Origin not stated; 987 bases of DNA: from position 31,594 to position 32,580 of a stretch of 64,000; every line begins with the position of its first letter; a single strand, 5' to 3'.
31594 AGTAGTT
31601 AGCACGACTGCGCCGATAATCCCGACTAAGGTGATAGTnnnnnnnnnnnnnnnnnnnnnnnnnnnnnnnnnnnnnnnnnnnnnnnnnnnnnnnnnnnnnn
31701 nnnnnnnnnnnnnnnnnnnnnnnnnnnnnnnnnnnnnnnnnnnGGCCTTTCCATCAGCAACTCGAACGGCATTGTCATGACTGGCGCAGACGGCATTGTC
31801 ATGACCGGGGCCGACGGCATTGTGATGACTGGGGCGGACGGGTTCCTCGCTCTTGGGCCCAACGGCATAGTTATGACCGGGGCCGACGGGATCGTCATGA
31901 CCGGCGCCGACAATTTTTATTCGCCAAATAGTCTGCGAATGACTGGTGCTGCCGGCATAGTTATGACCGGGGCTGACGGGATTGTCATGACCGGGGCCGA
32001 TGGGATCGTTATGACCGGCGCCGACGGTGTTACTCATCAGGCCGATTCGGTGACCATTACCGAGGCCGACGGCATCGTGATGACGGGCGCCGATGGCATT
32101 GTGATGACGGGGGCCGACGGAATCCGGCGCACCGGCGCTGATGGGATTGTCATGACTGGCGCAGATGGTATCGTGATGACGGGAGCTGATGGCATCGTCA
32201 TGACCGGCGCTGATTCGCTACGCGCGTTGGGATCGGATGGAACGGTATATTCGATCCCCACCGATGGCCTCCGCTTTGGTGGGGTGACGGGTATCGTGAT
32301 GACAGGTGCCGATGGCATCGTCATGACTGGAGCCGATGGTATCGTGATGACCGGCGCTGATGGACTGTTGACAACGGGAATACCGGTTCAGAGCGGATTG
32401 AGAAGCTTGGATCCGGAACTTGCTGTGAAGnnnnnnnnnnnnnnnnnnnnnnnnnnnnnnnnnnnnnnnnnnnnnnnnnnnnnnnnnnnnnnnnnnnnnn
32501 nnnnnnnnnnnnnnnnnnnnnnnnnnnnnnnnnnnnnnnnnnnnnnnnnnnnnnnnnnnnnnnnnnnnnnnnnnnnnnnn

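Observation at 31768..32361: Sixteen perfect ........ octapeptide repeats conserved at protein level despite synonymous DNA divergence, at the N-terminus of an SLH-anchored S8 protease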

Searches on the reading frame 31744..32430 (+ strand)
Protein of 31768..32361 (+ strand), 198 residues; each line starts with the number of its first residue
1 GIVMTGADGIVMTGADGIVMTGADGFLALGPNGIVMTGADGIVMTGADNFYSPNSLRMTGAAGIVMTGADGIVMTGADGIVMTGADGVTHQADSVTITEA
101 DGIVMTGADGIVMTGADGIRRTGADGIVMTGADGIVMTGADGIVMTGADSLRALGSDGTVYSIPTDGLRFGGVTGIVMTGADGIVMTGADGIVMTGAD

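Call 5: search_protein_families(library=pfam, proteins=[window:31768-32361:+], max_evalue=1)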
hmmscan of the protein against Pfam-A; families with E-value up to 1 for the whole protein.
window:31768-32361:+ (198 aa): 2 families
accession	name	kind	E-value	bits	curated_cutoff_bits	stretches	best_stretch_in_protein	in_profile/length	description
PF13229.12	Beta_helix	-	0.0035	17.4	25.9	0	38-85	45-93/158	Right handed beta helix region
PF10106.14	DUF2345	-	0.2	11.9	30.7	0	8-48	104-144/151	Uncharacterized protein conserved in bacteria (DUF2345)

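Call 6: search_protein_families(library=ncbifam, proteins=[window:31768-32361:+], max_evalue=1)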
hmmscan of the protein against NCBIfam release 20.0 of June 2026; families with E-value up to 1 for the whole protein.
window:31768-32361:+ (198 aa): 1 family
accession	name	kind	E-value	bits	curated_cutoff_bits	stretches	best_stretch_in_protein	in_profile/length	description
NF041516.1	PA2928_fam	subfamily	0.3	10.4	70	0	145-169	151-175/376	PA2928 family protein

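Call 7: find_homologous_proteins(query=window:31768-32361:+, max_evalue=0.001)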
Query window:31768-32361:+ (198 aa): 42 proteins with E <= 0.001 among 8000 candidates.
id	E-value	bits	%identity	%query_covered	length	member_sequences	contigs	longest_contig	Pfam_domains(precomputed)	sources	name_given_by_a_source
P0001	1.9e-58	215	72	75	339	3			-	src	-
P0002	1.1e-56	209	72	87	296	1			-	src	-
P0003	3.4e-55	204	75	84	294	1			-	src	-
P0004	1.1e-47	180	71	75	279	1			-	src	-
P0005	2.7e-46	175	73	75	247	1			-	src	-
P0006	2.8e-41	159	72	66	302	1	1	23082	-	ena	-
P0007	3.5e-38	149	72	65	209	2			-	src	-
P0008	1.8e-37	146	70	65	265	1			-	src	-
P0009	5.6e-35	138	60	75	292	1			-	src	-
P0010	2.5e-34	136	75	53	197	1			-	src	-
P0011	5.2e-31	125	72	49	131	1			-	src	-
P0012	3.7e-29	119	83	35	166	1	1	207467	-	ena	-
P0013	4.8e-29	119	49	76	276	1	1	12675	-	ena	-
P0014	6.9e-29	118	64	60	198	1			-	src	-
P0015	1.6e-28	117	70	56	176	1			-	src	-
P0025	1.0e-19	89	61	47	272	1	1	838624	-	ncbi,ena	-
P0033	5.9e-13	67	45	53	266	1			-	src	-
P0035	1.1e-10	59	42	53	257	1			PF11259.14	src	-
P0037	1.8e-8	52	40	68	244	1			-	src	-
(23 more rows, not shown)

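Call 27: search_solved_structures(query=window:31768-32361:+, max_evalue=10, show_alignments=3)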
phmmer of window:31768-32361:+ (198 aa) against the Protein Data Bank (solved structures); distinct sequences matched with E-value up to 10: 8.
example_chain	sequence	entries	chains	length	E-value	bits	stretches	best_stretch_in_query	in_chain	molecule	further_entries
3hxj_A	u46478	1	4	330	0.093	15.2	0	137-159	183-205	Pyrrolo-quinoline quinone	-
9c3c_d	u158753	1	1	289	0.096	15.2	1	112-169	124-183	Sarcoglycan delta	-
8yt8_D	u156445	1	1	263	0.11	15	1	112-169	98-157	Delta-sarcoglycan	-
7awz_A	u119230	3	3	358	0.21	14.1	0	138-159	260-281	Scone-E | SconeE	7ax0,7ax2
3lpn_A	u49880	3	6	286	0.45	13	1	32-96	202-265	Ribose-phosphate pyrophosphokinase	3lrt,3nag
3mbi_A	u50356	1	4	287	0.46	13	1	32-96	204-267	Ribose-phosphate pyrophosphokinase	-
3o8o_B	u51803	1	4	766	0.52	12.8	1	70-152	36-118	6-phosphofructokinase subunit beta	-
6w1k_A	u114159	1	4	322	2.2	10.8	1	48-105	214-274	Hydroxyglutarate synthase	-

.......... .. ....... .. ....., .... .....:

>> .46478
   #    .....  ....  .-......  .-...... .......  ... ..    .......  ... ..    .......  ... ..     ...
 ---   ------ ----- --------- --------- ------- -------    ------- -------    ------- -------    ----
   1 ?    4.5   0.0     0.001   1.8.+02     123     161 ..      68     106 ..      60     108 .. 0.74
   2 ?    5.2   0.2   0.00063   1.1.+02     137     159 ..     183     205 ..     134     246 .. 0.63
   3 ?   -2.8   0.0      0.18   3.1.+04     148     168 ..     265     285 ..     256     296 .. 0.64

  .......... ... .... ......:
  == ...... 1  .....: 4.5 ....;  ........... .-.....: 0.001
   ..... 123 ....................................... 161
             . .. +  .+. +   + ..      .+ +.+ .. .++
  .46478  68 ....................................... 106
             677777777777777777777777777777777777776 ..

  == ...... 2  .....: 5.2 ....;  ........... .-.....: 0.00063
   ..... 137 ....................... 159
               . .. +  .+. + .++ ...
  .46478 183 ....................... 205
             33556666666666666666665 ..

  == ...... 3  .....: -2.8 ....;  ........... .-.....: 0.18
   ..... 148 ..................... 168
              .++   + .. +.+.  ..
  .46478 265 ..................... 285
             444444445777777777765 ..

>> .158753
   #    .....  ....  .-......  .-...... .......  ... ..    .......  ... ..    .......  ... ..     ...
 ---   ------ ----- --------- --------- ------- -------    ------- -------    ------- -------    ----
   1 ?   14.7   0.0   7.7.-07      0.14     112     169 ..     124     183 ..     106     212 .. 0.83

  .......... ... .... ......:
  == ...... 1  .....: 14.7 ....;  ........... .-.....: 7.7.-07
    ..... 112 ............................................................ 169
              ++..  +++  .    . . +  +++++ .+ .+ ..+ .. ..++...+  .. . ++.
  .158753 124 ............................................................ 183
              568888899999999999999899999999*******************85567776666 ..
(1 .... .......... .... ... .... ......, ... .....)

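Call 35: search_protein_representatives(protein=window:31768-32361:+)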
Query: 198 residues. Proteins with E-value up to 0.001 (for the whole library): 565; up to 1e-10: 69; up to 1e-30: 6. The best 150 are listed.
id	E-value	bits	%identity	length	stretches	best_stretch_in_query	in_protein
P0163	3.8e-48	179.6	50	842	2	56-198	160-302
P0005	8.5e-47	175.2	75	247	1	55-198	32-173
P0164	1.2e-42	161.7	45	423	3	57-191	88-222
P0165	1.2e-33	132.3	48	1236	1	1-198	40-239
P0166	2.4e-33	131.3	46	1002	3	64-198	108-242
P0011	1.6e-31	125.4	72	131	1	33-129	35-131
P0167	1.1e-30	122.6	23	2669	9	35-160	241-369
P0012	1.2e-29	119.3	86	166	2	129-198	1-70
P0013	1.5e-29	118.9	55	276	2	59-163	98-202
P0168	2.1e-25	105.5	47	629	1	52-197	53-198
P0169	4.6e-25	104.3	52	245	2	56-188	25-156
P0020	6.8e-25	103.8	86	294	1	129-198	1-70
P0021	9.0e-25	103.4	70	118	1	16-98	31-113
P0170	3.2e-24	101.6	26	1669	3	6-198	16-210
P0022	3.4e-24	101.5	66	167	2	1-90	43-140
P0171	1.8e-22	95.9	49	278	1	1-127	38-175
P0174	6.1e-20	87.6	62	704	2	94-149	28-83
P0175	3.7e-18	81.8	29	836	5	26-124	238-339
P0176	1.0e-17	80.4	55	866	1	57-151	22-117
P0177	2.2e-17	79.3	49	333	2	65-155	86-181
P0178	2.9e-17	78.9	31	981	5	21-196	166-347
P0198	6.7e-13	64.7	35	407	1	2-193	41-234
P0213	2.6e-11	59.5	41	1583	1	58-161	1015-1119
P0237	1.0e-09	54.3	42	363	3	64-167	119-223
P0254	4.9e-09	52.1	40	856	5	6-175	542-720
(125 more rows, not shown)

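Call 37: search_protein_families(library=pfam, proteins=[P0163, P0164, P0165, P0166, P0167, P0170, P0175, P0178], max_evalue=0.001)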
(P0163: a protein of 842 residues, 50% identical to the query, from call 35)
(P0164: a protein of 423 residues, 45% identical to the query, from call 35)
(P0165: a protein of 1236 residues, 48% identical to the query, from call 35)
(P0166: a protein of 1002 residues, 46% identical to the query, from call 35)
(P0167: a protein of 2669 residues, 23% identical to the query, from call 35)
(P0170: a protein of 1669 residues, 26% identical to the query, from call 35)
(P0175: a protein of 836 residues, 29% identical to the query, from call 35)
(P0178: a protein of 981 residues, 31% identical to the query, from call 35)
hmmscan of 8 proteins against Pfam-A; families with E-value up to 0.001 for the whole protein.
P0163 (842 aa): 1 family
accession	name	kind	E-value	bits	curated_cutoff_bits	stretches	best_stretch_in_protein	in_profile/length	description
PF00082.27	Peptidase_S8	-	3e-26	92.9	21.8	1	434-638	1-209/288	Subtilase family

P0164 (423 aa): 1 family
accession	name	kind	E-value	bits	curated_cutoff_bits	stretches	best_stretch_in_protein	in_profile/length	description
PF00082.27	Peptidase_S8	-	6.8e-06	26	21.8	1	360-422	1-60/288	Subtilase family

P0165 (1236 aa): 1 family
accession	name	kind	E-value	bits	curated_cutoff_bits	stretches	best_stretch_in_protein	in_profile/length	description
PF00082.27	Peptidase_S8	-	4.5e-38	131.6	21.8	1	364-658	1-288/288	Subtilase family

P0166 (1002 aa): 2 families
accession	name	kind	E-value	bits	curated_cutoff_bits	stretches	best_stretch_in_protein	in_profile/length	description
PF00082.27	Peptidase_S8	-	5e-45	154.5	21.8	1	380-668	1-286/288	Subtilase family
PF00395.25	SLH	-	9e-05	22.8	20.8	0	950-990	4-44/44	S-layer homology domain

P0167 (2669 aa): 0 families

P0170 (1669 aa): 5 families
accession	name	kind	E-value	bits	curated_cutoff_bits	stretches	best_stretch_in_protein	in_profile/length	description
PF05729.18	NACHT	-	1.8e-48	164.9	26.7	2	1344-1492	3-165/167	NACHT domain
PF18738.6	HEPN_DZIP3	-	8.2e-42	142.8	27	2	257-386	2-144/144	DZIP3/ hRUL138-like HEPN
PF24883.2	NPHP3_N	-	1.4e-09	38.8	24.8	1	1401-1458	105-164/164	Nephrocystin 3, N-terminal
PF13401.12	AAA_22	-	1.7e-06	28.8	27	0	1346-1433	10-98/130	AAA domain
PF20720.3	nSTAND3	-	0.00026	21.1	27.2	0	584-665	22-76/155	Novel STAND NTPase 3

P0175 (836 aa): 6 families
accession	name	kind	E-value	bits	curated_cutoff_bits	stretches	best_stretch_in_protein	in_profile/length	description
PF19755.4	DUF6242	-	1e-19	71.7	29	1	494-581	124-217/217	Domain of unknown function (DUF6242)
PF14870.12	PSII_BNR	-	1.6e-15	57.6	27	1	403-574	121-301/303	Photosynthesis system II assembly factor YCF48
PF05709.17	Sipho_tail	-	8.5e-12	45.8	24.2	1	28-109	21-98/118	Phage tail protein RIFT-related domain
PF20488.3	Birna_VP1_thumb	-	5.8e-05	23.4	25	0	681-708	42-69/167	Birnavirus RNA dependent RNA polymerase (VP1), thumb domain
PF17773.7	UPF0176_N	-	0.0001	23.1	26.2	0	654-670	30-46/92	UPF0176 acylphosphatase like domain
PF02358.22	Trehalose_PPase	-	0.00035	20.2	27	0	508-547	43-82/235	Trehalose-phosphatase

P0178 (981 aa): 3 families
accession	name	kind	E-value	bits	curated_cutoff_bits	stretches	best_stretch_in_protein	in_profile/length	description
PF00395.25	SLH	-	5.9e-42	141.8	20.8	3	813-853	3-44/44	S-layer homology domain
PF19755.4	DUF6242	-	6.9e-17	62.5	29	1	67-151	125-217/217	Domain of unknown function (DUF6242)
PF02368.24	Big_2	-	5.3e-06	26.7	22.8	1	607-646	30-70/79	Bacterial Ig-like domain (group 2)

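Call 45: predict_structure(alignment_id=A2)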
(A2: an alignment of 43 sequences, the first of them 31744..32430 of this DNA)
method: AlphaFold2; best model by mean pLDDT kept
length: 229 residues; sequences in the alignment: 43
mean_pLDDT: 59.5   pTM: 0.31
mean pLDDT of the five models: 59.5, 53.0, 52.4, 51.7, 49.2
residues with pLDDT >= 90: 0; 70-90: 41; 50-70: 135; < 50: 53
segments of 3 or more residues with pLDDT < 50: 44-46, 51-76, 81-84, 218-220
pLDDT, mean of each block of 10 residues (from residue 1): 58 61 56 53 48 44 45 46 49 53 64 62 63 70 70 72 79 65 64 72 67 55 52
secondary structure, 60 per line:
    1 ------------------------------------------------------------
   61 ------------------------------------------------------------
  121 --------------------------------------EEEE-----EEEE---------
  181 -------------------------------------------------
elements in order: E159-162 E168-171

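Call 47: find_encoding_contigs(protein=P0025, flank=8000, max_places=2)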
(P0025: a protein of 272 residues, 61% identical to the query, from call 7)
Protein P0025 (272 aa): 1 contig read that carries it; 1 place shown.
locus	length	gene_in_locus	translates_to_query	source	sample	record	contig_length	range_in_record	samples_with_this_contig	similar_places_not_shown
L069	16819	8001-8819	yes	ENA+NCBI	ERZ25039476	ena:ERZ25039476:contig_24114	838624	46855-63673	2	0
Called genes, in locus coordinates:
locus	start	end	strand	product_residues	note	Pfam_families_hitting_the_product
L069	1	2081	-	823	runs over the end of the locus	PF00082:Peptidase_S8, PF00395:SLH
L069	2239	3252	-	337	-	PF03704:BTAD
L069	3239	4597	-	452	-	PF25873:WHD_MalT (weak), PF24885:TPR_NPHP3 (faint), PF10602:RPN7 (faint), PF00515:TPR_1 (faint), PF13424:TPR_12, PF13424:TPR_12 (weak), PF17874:TPR_MalT, PF13424:TPR_12, +8 more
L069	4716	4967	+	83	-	-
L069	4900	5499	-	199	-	PF13191:AAA_16 (weak), PF13401:AAA_22 (weak)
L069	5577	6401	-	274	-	PF13191:AAA_16, PF05729:NACHT (weak)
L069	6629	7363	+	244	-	-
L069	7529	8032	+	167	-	-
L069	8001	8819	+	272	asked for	-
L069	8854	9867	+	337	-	PF00082:Peptidase_S8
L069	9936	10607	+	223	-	PF00395:SLH (faint)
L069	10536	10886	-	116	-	-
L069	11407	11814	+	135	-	PF08818:DUF1801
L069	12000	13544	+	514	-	PF00117:GATase, PF07722:Peptidase_C26, PF02540:NAD_synthase (weak), PF00958:GMP_synt_C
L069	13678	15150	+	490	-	PF00154:RecA_N (faint), PF01695:IstB_IS21 (faint), PF03796:DnaB_C (faint), PF06745:ATPase, PF20720:nSTAND3 (faint), PF23442:DUF7125 (faint), PF13481:AAA_25, PF06745:ATPase, +4 more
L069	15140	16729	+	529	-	PF00512:HisKA, PF02518:HATPase_c, PF00072:Response_reg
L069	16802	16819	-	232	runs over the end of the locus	PF01471:PG_binding_1, PF03734:YkuD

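Call 48: fold_search(model_id=the predicted structure, library=pdb)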
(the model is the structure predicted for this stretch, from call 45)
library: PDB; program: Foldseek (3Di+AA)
matches with E <= 10: 26; with E <= 0.001: 0
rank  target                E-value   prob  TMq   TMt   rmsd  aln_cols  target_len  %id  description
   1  8yt8_B                2.3e-01  0.16  0.19  0.17  14.5       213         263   12  Cryo-EM structure of the dystrophin glycoprotein complex (released 2024-12-11)
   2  9c3c_b                5.1e-01  0.23  0.30  0.28  11.2       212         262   13  Cryo-EM structure of native dystrophin-glycoprotein complex (DGC) (released 2024-10-23)
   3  9c3c_d                1.1e+00  0.12  0.26  0.23  15.2       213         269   14  Cryo-EM structure of native dystrophin-glycoprotein complex (DGC) (released 2024-10-23)
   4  9c3c_g                1.8e+00  0.08  0.22  0.20  13.0       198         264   15  Cryo-EM structure of native dystrophin-glycoprotein complex (DGC) (released 2024-10-23)
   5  8yt8_G                2.6e+00  0.08  0.26  0.24  13.6       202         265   13  Cryo-EM structure of the dystrophin glycoprotein complex (released 2024-12-11)
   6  9h7v_BG               3.8e+00  0.01  0.09  0.08  16.5       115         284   23  The baseplate assembly of Haloferax tailed virus 1. (released 2025-08-27)
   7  8yt8_D                5.5e+00  0.06  0.28  0.26  12.5       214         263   13  Cryo-EM structure of the dystrophin glycoprotein complex (released 2024-12-11)
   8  6sjl_A                5.8e+00  0.04  0.20  0.16  12.8       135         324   18  Structure of the Tle1 effector bound to the VgrG spike from the Type 6 secretion system (released 2020-04-29)
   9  9h5b_BG               5.8e+00  0.01  0.09  0.06  19.9       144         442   22  Tail fibre of Haloferax tailed virus 1 (released 2025-08-27)
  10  6dsl_MODEL_1_A        6.2e+00  0.07  0.08  0.35   4.0        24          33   21  Consensus engineered intein (Cat) with atypical split site (released 2018-09-19)
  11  2hly                  7.0e+00  0.08  0.08  0.09   4.4        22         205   32  The crystal structure of genomics APC5867 (released 2006-07-18)
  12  2dlb_A                7.0e+00  0.07  0.08  0.23   6.8        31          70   13  X-ray Crystal Structure of Protein yopT from Bacillus subtilis. Northeast Structural Genomics Consortium Target SR412 (released 2006-04-25)
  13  4oo1_J                7.0e+00  0.04  0.07  0.04  13.7        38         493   13  Structure of an Rrp6-RNA exosome complex bound to poly(A) RNA (released 2014-07-02)
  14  6j0m_A                7.0e+00  0.04  0.12  0.06   9.1        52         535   17  Cryo-EM Structure of an Extracellular Contractile Injection System, PVC baseplate in extended state (reconstructed wit (released 2019-04-10)
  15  2l4j_MODEL_1_A        7.0e+00  0.03  0.07  0.25   3.0        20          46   20  Yap ww2 (released 2010-11-03)
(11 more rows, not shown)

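Call 55: fold_search(model_id=the predicted structure, library=viral)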
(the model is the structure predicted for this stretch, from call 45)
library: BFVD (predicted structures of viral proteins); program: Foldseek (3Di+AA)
matches with E <= 10: 188; with E <= 0.001: 0
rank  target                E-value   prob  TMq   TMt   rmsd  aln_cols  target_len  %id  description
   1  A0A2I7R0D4            1.0e-01  0.08  0.10  0.04  25.3       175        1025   19  (no name in the UniProt tables at hand)
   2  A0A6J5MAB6            1.9e-01  0.10  0.17  0.10  27.6       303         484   14  Uncharacterized protein [uncultured Caudovirales phage]
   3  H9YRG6                3.7e-01  0.09  0.11  0.21  20.6        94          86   21  (no name in the UniProt tables at hand)
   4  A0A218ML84            5.1e-01  0.10  0.22  0.06  22.0       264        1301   14  Uncharacterized protein [uncultured virus]
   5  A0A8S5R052            6.5e-01  0.16  0.23  0.11  18.3       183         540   18  Uncharacterized protein [Siphoviridae sp. ctyvQ1]
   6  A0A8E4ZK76            6.5e-01  0.14  0.24  0.21  15.6       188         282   14  Uncharacterized protein [Tenacibaculum phage Gundel_1]
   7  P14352                7.4e-01  0.05  0.10  0.16  21.6        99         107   10  Putative uncharacterized protein S1 [Human spumaretrovirus]
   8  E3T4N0                9.5e-01  0.14  0.31  0.24  12.9       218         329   15  Uncharacterized protein [Cafeteria roenbergensis virus (strain BV-PW1)]
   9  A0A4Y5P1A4            1.1e+00  0.06  0.19  0.14  24.6       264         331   20  (no name in the UniProt tables at hand)
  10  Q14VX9                1.1e+00  0.02  0.11  0.08  24.6       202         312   15  ORF127 [Ranid herpesvirus 2]
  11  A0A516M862            1.1e+00  0.02  0.09  0.03  25.0       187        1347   15  (no name in the UniProt tables at hand)
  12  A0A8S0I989            1.3e+00  0.09  0.29  0.18  12.9       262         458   18  (no name in the UniProt tables at hand)
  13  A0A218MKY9            1.3e+00  0.05  0.19  0.08  15.9       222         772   19  Uncharacterized protein [uncultured virus]
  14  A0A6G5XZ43            1.3e+00  0.02  0.11  0.06  39.1       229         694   14  (no name in the UniProt tables at hand)
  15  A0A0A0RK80            1.4e+00  0.04  0.16  0.06  19.2       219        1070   16  (no name in the UniProt tables at hand)
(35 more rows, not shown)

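Call 58: search_protein_families(library=pfam, alignment_id=A2, max_evalue=10)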
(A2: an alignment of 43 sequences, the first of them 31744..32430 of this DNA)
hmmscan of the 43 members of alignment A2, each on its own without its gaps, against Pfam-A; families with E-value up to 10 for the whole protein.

A. member 1, window:31744-32430:+ (229 aa): 3 families
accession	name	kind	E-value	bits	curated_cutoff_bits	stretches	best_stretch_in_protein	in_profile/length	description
PF13229.12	Beta_helix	-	0.0035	17.4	25.9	2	87-146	2-60/158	Right handed beta helix region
PF10106.14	DUF2345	-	0.13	12.5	30.7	1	14-56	101-144/151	Uncharacterized protein conserved in bacteria (DUF2345)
PF05048.19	NosD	-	0.22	11.3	23.6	2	35-138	12-111/212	Periplasmic copper-binding protein (NosD)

B. families by the number of members that match (of 43 scanned): 32 families (the first 25 are shown)
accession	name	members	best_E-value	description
PF04790.18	Sarcoglycan_1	10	0.0017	Sarcoglycan complex subunit protein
PF10106.14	DUF2345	7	0.0086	Uncharacterized protein conserved in bacteria (DUF2345)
PF13229.12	Beta_helix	6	0.0035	Right handed beta helix region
PF22348.1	ColA_N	4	0.028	Colicin-A N-terminal domain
PF11259.13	DUF3060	3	1.6e-05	Protein of unknown function (DUF3060)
PF17529.7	DUF5450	3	1.8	Family of unknown function (DUF5450)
PF00082.27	Peptidase_S8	2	3.3e-05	Subtilase family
PF01989.23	AcnX_swivel_put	2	0.036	Aconitase X swivel domain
PF05048.19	NosD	2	0.1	Periplasmic copper-binding protein (NosD)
PF00077.25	RVP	2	1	Retroviral aspartyl protease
PF09114.16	MotA_activ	1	0.012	Transcription factor MotA, activation domain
PF15912.10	VIR_N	1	0.025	Virilizer, N-terminal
PF22579.2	Cbm74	1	0.054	Carbohydrate binding module-like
PF06453.16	LT-IIB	1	0.069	Type II heat-labile enterotoxin , B subunit (LT-IIB)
PF07351.18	DUF1480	1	0.11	Protein of unknown function (DUF1480)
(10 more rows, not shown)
